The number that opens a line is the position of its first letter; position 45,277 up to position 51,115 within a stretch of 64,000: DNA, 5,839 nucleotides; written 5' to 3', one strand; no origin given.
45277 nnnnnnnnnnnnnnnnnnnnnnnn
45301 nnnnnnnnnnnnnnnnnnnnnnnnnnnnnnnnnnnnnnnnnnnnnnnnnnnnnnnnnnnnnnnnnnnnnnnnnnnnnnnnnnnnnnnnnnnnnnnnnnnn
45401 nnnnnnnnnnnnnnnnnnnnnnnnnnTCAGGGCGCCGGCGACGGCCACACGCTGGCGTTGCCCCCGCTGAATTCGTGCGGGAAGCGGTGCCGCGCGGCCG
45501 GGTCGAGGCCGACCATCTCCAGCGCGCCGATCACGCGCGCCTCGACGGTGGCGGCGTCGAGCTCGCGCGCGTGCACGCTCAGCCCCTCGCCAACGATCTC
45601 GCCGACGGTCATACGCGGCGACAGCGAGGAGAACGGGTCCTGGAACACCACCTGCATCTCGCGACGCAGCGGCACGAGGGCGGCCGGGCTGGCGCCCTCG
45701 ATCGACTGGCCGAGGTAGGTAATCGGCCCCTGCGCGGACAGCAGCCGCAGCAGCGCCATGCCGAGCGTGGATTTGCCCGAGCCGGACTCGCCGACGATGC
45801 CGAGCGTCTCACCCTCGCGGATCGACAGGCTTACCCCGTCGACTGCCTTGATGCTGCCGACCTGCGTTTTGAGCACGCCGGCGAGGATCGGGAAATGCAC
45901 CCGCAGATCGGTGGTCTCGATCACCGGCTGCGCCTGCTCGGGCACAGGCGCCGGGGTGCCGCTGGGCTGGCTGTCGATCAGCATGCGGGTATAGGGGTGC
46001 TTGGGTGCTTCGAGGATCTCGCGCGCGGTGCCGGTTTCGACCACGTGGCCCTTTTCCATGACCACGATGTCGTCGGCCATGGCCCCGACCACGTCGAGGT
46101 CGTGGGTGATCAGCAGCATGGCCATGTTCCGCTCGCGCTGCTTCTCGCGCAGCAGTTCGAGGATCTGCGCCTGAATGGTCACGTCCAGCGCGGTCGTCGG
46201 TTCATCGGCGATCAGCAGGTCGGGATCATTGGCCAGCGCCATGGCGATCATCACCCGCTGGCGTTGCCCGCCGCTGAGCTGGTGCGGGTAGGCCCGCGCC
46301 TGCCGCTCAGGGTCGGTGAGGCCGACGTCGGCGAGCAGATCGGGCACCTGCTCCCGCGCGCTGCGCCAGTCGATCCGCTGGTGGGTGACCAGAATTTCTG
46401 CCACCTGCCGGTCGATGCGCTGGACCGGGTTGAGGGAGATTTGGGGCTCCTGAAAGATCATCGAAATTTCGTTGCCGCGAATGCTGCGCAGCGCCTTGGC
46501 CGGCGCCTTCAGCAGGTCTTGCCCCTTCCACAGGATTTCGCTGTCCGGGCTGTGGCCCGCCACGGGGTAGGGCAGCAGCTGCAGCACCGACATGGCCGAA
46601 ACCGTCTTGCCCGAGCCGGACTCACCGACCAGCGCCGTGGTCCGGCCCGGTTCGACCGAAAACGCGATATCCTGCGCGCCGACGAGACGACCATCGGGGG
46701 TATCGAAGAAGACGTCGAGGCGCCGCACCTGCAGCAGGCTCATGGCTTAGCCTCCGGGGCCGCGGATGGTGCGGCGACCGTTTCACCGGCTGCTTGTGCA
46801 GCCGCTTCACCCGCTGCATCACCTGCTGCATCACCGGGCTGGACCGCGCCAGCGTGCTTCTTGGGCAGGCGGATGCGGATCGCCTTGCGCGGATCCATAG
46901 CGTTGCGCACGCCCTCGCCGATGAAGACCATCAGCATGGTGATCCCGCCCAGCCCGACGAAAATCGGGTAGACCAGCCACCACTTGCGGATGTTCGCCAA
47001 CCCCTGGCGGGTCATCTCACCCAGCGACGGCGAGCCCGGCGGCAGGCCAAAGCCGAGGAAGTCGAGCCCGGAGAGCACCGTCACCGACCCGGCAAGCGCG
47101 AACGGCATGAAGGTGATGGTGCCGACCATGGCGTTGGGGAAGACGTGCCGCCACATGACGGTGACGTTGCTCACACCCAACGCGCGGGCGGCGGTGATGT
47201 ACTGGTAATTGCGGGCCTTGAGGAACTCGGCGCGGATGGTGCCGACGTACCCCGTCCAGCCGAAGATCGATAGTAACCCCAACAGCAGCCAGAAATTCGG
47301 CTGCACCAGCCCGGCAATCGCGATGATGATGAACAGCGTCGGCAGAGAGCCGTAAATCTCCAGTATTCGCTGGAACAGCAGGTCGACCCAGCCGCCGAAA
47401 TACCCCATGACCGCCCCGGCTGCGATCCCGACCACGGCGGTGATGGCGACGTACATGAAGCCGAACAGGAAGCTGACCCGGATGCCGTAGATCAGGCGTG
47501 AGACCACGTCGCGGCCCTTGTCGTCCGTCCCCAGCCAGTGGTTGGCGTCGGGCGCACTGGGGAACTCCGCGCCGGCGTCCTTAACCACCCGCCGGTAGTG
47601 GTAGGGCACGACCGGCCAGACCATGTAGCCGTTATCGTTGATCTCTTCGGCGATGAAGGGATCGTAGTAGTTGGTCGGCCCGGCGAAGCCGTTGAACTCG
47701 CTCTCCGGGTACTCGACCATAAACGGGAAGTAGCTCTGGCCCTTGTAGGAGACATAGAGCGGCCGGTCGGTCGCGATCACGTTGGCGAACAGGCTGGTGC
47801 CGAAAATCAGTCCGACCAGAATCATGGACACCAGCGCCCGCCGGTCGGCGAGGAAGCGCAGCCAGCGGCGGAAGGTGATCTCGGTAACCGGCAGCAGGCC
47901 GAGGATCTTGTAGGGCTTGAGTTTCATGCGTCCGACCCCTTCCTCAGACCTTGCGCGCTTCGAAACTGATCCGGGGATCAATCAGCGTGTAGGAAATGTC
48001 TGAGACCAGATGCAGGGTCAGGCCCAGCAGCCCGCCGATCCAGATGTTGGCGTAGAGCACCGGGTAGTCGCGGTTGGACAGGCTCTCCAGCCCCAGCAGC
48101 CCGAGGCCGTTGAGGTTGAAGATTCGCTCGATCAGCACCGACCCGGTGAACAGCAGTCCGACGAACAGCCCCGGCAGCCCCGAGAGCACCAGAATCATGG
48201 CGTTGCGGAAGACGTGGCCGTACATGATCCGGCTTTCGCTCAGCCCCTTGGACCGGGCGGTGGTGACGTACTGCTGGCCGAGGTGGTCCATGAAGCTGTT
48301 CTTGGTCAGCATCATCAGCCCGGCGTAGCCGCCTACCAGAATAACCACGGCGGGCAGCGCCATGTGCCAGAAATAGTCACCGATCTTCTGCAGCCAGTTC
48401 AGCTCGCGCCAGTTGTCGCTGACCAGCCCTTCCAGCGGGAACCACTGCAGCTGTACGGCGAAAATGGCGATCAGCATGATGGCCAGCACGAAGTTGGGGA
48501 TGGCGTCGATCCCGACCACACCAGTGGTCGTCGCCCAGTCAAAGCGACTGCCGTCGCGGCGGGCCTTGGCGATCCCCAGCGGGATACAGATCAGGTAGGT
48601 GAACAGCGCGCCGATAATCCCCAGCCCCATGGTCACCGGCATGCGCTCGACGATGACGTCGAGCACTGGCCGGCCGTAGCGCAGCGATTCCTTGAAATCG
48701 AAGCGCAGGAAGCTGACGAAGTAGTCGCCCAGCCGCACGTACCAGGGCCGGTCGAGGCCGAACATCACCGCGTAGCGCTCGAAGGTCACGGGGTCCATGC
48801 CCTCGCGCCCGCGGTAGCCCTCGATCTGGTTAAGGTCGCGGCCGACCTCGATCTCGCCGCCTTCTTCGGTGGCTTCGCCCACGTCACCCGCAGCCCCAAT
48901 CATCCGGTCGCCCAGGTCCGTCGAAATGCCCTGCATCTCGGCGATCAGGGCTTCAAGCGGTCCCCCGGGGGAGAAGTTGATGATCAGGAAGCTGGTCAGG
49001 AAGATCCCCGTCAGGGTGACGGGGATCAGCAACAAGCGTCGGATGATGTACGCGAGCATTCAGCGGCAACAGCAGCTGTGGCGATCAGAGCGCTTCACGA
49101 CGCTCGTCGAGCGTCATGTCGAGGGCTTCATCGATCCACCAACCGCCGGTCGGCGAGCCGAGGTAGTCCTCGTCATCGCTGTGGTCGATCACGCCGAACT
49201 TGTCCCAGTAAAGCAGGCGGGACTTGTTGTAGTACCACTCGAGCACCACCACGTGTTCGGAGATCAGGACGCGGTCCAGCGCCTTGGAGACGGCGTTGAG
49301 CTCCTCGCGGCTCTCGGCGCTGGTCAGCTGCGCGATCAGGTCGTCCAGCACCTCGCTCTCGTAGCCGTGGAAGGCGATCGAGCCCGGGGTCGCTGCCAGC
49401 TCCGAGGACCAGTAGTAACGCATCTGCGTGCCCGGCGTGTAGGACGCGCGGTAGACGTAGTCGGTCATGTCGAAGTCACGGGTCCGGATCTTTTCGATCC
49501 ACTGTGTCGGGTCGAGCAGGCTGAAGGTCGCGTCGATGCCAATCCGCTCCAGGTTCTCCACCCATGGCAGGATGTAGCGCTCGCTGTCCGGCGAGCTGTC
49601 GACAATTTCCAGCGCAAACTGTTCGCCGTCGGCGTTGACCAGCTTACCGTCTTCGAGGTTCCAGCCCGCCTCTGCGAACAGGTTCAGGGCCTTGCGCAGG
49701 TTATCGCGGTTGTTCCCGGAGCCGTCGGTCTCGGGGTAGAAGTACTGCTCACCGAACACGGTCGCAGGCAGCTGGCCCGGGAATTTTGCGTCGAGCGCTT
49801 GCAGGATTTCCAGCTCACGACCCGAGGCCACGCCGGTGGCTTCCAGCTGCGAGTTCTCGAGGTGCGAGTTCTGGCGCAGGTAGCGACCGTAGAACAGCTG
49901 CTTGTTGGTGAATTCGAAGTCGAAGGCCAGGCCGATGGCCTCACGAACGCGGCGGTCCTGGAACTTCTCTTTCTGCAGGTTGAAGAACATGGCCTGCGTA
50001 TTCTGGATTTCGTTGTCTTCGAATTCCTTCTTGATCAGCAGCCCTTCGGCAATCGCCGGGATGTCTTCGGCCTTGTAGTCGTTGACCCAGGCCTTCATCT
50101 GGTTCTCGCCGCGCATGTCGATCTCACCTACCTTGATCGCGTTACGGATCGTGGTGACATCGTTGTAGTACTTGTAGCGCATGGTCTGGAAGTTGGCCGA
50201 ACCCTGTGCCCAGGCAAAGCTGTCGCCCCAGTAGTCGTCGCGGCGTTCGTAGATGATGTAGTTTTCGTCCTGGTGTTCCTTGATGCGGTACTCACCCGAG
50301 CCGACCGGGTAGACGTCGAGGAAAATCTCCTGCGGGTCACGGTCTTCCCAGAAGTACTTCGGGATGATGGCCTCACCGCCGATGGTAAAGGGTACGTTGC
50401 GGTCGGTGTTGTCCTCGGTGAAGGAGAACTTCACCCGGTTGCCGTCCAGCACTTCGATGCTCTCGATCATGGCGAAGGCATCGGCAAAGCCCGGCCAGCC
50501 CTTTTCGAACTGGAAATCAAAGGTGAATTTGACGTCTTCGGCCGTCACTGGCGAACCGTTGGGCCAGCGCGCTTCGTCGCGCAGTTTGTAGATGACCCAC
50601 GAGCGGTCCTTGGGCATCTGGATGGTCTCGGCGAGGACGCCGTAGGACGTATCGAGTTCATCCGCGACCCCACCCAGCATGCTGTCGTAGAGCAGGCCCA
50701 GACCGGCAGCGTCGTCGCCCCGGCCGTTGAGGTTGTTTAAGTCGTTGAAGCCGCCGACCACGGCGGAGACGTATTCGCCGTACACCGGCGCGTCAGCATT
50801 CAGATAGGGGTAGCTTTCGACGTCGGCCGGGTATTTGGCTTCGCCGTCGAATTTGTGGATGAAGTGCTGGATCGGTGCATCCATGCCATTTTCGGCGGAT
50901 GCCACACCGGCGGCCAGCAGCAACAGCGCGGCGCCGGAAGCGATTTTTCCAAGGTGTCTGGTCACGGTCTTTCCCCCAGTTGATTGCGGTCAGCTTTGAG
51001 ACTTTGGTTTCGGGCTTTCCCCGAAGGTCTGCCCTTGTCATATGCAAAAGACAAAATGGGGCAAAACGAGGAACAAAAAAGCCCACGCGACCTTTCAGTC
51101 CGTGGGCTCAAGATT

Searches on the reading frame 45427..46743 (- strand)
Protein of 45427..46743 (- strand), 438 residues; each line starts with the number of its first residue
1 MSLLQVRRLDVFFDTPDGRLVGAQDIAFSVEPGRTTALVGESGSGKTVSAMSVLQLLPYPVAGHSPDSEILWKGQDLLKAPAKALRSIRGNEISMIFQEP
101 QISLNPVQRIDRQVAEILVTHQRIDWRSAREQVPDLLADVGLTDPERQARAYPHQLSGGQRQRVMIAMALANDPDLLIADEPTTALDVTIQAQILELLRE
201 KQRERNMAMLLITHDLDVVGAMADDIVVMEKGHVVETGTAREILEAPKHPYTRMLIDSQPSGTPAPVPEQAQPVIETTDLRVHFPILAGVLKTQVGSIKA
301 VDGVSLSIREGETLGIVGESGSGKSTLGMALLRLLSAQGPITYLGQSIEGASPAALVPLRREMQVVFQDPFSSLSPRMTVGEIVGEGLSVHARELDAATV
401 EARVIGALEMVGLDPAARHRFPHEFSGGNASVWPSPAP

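Call 76: search_protein_families(library=pfam, proteins=[window:45427-46743:-], max_evalue=0.001)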
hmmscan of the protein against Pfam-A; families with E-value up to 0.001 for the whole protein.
window:45427-46743:- (438 aa): 11 families
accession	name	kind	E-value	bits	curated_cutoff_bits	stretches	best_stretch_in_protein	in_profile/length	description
PF00005.33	ABC_tran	-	9e-48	162.8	25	2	24-184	2-137/137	ABC transporter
PF13304.12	AAA_21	-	1.6e-11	45.3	27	1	86-216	172-300/304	AAA domain, putative AbiEii toxin, Type IV TA system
PF02463.25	SMC_N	-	5.1e-10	39.6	40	1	34-227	25-209/220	RecF/RecN/SMC N terminal domain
PF13401.12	AAA_22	-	6.1e-08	33.5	27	0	35-212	7-121/130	AAA domain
PF13555.12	AAA_29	-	1.1e-07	32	27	1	302-339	13-50/61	P-loop containing region of AAA domain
PF08352.17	oligo_HPY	-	1.2e-07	32.4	27.1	1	235-264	1-30/65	Oligopeptide/dipeptide transporter, C-terminal region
PF13191.12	AAA_16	-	3.7e-06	28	32.6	0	311-348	22-61/167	AAA ATPase domain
PF20720.3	nSTAND3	-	0.00011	22.4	27.2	0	313-369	19-72/155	Novel STAND NTPase 3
PF07728.20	AAA_5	-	0.00019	21.9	22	0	316-342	4-29/139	AAA domain (dynein-related subfamily)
PF01078.27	Mg_chelatase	-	0.00028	20.8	20.3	0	296-391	7-98/207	Magnesium chelatase, subunit ChlI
PF05729.18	NACHT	-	0.00049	20.4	26.7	0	34-56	1-23/167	NACHT domain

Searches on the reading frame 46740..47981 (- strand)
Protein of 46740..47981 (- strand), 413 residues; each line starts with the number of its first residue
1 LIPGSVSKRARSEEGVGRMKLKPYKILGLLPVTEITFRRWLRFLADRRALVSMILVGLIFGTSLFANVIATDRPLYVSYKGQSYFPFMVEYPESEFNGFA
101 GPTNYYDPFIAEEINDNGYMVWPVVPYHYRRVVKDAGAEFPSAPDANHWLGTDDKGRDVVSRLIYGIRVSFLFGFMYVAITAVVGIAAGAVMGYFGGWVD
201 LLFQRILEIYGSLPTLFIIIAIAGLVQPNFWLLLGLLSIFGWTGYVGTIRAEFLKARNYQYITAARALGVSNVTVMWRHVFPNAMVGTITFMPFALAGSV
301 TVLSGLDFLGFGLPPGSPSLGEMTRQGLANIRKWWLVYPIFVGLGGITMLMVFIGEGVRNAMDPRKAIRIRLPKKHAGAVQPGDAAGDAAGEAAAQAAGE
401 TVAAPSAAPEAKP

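Call 76: search_protein_families(library=pfam, proteins=[window:46740-47981:-], max_evalue=0.001)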
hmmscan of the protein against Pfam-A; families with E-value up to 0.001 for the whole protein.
window:46740-47981:- (413 aa): 2 families
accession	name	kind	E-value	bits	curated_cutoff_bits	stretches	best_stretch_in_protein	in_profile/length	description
PF00528.27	BPD_transp_1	-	6.1e-27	95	26.4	1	185-366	1-182/184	Binding-protein-dependent transport system inner membrane component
PF12911.12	OppC_N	-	0.00041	20.6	23.9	1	40-73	7-40/53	N-terminal TM domain of oligopeptide transport permease C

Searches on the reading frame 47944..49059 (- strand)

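Call 76: search_protein_families(library=pfam, proteins=[window:47944-49059:-], max_evalue=0.001)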
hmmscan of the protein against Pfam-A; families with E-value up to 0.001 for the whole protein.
window:47944-49059:- (371 aa): 1 family
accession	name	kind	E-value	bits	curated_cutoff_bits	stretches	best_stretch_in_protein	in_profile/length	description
PF00528.27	BPD_transp_1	-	7e-33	114.3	26.4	1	159-365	2-183/184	Binding-protein-dependent transport system inner membrane component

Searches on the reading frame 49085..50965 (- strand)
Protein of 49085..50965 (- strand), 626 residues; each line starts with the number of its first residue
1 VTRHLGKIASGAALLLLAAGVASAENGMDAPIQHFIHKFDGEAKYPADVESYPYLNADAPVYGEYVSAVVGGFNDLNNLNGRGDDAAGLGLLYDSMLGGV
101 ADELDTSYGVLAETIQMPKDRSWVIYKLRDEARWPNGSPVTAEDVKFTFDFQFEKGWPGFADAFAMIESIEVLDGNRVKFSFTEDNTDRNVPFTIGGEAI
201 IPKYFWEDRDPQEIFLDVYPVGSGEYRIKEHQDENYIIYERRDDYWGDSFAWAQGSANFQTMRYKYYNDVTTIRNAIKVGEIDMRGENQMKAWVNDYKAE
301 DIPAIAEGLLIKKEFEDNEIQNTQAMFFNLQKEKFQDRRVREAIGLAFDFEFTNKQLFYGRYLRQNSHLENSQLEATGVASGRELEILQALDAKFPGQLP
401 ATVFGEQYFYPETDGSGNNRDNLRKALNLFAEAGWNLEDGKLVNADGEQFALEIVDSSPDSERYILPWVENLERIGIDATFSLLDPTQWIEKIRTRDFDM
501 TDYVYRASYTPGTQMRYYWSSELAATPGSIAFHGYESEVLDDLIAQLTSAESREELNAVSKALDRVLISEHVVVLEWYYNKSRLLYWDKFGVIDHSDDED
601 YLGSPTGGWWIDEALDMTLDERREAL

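Call 76: search_protein_families(library=pfam, proteins=[window:49085-50965:-], max_evalue=0.001)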
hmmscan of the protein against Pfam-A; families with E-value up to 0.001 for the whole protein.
window:49085-50965:- (626 aa): 1 family
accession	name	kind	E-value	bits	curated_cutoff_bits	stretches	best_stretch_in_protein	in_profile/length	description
PF00496.27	SBP_bac_5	-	3.8e-56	191.2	32.4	1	109-521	4-362/368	Bacterial extracellular solute-binding proteins, family 5 Middle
